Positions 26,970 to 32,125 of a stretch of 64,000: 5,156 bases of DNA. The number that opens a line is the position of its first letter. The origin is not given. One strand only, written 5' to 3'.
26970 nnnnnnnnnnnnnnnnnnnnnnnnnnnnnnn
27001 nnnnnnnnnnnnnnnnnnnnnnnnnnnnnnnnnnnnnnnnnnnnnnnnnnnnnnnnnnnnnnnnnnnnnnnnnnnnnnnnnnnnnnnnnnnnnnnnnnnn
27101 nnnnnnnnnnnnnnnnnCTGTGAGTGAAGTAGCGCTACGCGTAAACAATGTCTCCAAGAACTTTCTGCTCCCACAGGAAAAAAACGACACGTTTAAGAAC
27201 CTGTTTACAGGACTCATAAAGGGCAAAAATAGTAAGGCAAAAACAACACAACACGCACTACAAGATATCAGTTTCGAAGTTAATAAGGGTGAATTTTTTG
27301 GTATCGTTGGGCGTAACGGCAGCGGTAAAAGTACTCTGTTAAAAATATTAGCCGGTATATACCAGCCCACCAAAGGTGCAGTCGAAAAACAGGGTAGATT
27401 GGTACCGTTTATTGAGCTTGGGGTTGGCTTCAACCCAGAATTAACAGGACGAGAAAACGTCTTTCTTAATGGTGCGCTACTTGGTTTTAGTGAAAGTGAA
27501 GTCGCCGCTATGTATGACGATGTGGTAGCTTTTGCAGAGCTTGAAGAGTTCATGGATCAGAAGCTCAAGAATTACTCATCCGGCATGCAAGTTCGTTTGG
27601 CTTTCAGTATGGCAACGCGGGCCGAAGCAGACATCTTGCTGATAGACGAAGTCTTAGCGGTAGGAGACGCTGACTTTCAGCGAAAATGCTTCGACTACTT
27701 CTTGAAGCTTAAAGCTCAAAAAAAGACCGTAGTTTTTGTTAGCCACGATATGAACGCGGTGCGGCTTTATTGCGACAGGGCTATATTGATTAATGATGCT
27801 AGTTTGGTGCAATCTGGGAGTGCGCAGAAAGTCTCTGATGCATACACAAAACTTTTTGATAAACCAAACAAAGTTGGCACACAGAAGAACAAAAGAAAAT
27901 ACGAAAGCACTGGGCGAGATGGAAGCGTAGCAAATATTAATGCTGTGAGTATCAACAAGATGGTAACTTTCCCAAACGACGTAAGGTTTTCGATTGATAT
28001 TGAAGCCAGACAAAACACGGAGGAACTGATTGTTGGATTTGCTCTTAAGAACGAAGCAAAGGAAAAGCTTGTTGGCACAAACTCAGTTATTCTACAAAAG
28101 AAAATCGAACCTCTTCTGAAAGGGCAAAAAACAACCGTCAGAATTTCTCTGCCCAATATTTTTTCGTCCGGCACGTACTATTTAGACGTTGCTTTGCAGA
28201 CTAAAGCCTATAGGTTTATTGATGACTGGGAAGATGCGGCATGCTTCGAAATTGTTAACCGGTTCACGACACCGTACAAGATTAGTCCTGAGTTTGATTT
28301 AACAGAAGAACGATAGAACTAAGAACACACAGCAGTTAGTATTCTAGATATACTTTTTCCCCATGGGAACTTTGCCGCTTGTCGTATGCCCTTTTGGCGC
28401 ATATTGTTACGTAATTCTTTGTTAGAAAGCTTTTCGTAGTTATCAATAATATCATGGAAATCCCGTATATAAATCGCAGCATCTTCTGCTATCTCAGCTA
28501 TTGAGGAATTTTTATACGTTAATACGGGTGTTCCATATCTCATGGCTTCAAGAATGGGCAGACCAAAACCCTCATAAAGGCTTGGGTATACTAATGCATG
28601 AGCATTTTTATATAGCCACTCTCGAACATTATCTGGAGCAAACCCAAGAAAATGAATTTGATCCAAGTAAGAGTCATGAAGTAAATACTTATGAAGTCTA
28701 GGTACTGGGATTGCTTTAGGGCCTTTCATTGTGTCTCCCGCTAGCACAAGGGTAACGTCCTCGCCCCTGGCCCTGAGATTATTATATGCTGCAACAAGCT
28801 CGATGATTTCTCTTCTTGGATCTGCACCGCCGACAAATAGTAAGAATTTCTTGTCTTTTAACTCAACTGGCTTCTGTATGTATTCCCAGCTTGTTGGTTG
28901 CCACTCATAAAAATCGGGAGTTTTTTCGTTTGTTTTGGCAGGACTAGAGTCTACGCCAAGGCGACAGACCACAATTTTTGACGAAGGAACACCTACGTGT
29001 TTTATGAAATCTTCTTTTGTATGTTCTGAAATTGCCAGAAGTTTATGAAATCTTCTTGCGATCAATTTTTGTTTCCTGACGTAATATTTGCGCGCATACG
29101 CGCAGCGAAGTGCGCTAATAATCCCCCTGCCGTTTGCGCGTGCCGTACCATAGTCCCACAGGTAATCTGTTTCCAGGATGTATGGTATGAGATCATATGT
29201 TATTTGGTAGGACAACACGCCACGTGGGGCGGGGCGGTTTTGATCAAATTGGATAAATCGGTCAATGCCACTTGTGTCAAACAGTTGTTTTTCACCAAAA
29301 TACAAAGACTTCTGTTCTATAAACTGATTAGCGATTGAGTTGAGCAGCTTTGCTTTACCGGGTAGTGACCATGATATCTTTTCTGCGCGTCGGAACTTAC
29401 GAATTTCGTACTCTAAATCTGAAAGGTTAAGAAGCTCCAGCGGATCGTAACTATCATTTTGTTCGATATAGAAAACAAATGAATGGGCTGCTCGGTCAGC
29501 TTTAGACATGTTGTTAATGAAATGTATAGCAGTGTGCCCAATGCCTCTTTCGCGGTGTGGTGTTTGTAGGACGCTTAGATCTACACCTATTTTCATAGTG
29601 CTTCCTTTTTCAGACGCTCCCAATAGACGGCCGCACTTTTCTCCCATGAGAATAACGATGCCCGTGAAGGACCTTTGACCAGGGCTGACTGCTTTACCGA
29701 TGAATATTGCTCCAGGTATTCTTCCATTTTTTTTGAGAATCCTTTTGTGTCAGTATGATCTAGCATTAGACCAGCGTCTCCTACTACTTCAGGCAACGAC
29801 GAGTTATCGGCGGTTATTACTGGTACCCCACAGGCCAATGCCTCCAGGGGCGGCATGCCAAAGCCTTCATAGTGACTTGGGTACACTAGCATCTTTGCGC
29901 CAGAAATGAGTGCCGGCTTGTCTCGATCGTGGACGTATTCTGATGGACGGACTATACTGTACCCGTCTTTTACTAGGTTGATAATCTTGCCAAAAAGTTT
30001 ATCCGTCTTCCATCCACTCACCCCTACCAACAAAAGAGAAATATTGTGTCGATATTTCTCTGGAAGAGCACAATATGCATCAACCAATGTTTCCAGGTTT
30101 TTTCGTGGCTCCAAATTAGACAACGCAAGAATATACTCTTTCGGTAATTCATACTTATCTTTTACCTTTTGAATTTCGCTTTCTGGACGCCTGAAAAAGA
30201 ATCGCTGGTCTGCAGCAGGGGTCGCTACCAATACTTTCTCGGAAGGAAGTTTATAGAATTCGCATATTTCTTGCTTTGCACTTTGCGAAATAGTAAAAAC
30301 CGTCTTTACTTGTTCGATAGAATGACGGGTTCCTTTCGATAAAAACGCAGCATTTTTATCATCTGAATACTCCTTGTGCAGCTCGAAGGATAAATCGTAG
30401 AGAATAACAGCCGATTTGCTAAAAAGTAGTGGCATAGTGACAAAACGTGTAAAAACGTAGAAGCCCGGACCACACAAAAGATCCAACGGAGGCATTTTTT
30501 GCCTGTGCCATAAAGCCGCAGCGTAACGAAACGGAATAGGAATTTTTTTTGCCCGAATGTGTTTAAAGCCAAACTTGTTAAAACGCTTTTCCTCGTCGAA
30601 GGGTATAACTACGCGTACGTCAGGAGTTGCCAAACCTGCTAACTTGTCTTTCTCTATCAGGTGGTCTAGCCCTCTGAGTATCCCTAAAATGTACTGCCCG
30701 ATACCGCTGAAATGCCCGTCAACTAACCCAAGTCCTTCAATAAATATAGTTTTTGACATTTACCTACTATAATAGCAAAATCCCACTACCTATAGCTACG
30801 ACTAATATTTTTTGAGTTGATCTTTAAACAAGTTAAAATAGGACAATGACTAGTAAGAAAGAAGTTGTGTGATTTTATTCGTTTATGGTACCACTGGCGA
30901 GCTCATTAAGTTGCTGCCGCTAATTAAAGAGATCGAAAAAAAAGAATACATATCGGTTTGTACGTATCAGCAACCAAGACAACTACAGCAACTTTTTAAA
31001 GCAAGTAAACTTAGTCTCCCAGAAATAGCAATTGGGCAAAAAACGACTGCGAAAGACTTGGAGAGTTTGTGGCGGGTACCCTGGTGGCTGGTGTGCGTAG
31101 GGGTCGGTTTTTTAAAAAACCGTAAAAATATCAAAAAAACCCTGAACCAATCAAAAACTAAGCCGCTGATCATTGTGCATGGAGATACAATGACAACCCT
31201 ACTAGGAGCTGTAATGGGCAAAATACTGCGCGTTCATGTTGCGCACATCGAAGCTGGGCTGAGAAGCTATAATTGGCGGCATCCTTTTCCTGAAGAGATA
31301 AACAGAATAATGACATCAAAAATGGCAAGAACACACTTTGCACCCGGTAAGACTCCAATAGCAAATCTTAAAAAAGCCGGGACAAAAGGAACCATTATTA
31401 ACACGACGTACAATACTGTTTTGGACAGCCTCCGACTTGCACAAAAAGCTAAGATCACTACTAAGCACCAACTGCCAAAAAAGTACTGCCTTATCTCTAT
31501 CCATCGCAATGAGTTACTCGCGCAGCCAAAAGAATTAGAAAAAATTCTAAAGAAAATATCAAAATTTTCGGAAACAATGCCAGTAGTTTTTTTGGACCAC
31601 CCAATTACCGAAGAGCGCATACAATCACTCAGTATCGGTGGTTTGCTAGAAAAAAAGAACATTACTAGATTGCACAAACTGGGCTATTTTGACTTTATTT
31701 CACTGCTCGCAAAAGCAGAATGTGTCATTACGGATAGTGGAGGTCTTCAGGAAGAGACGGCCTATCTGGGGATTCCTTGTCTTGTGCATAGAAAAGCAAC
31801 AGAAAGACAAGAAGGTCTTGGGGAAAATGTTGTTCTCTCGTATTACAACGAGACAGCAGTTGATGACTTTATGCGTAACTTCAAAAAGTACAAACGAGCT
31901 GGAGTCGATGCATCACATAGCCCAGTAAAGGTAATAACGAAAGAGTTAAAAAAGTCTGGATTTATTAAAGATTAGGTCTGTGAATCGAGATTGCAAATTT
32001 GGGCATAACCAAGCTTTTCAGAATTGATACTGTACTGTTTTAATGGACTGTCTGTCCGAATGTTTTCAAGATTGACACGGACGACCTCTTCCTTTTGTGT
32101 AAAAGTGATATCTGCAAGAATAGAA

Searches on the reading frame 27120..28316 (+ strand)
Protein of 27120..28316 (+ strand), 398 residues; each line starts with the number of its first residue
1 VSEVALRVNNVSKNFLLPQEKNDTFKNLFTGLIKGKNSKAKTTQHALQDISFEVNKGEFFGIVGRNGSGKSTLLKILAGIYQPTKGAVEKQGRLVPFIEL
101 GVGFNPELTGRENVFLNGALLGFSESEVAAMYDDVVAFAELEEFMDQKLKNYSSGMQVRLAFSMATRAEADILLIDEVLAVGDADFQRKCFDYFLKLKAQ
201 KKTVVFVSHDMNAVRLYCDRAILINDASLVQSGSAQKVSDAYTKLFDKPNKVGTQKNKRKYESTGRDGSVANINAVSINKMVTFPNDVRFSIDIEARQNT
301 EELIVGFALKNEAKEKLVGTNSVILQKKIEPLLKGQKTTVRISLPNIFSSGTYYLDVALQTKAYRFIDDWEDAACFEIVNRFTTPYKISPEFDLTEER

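Call 9: search_protein_families(library=pfam, proteins=[window:27120-28316:+])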
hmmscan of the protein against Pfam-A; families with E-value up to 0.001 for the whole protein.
window:27120-28316:+ (398 aa): 5 families
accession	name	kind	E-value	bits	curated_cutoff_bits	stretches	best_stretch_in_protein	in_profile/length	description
PF00005.33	ABC_tran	-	7.9e-23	82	25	1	47-178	1-135/137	ABC transporter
PF14524.12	Wzt_C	-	2.8e-16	60.2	30.4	1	282-380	28-131/143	Wzt C-terminal domain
PF13304.12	AAA_21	-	7.2e-07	30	27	1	59-80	1-22/304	AAA domain, putative AbiEii toxin, Type IV TA system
PF13476.12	AAA_23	-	0.0003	21.9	27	1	48-77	13-39/201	AAA domain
PF13175.12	AAA_15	-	0.00072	19.7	32.1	0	59-230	25-123/374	AAA ATPase domain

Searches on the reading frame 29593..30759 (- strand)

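Call 9: search_protein_families(library=pfam, proteins=[window:29593-30759:-])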
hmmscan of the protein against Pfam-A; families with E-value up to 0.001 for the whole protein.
window:29593-30759:- (388 aa): 4 families
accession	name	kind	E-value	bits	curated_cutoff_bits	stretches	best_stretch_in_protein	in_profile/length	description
PF00534.26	Glycos_transf_1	-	5.9e-26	91.5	26.4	1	203-352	11-159/172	Glycosyl transferases group 1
PF13692.12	Glyco_trans_1_4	-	4.9e-21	75.9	27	1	209-350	3-141/142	Glycosyl transferases group 1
PF20706.3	GT4-conflict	-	9.9e-14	51.5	26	1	210-329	200-323/385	Family 4 Glycosyltransferase in conflict systems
PF13524.12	Glyco_trans_1_2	-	1.6e-05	25.3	25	1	240-351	15-114/144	Glycosyl transferase-like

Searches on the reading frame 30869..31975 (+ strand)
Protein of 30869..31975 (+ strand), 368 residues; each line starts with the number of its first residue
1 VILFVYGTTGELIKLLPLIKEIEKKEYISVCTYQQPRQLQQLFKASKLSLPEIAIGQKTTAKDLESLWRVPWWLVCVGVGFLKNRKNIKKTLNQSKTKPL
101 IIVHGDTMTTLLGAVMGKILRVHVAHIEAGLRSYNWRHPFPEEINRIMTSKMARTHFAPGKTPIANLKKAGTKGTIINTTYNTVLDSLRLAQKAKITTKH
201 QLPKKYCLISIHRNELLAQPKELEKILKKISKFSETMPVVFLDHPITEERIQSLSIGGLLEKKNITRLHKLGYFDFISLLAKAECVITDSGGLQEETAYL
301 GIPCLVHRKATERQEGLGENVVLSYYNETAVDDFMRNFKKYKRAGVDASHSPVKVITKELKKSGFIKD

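Call 9: search_protein_families(library=pfam, proteins=[window:30869-31975:+])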
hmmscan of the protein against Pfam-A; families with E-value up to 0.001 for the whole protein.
window:30869-31975:+ (368 aa): 1 family
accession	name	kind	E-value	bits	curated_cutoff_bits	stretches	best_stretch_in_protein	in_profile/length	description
PF02350.25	Epimerase_2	-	1.5e-61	208.6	30.6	1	91-322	62-299/347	UDP-N-acetylglucosamine 2-epimerase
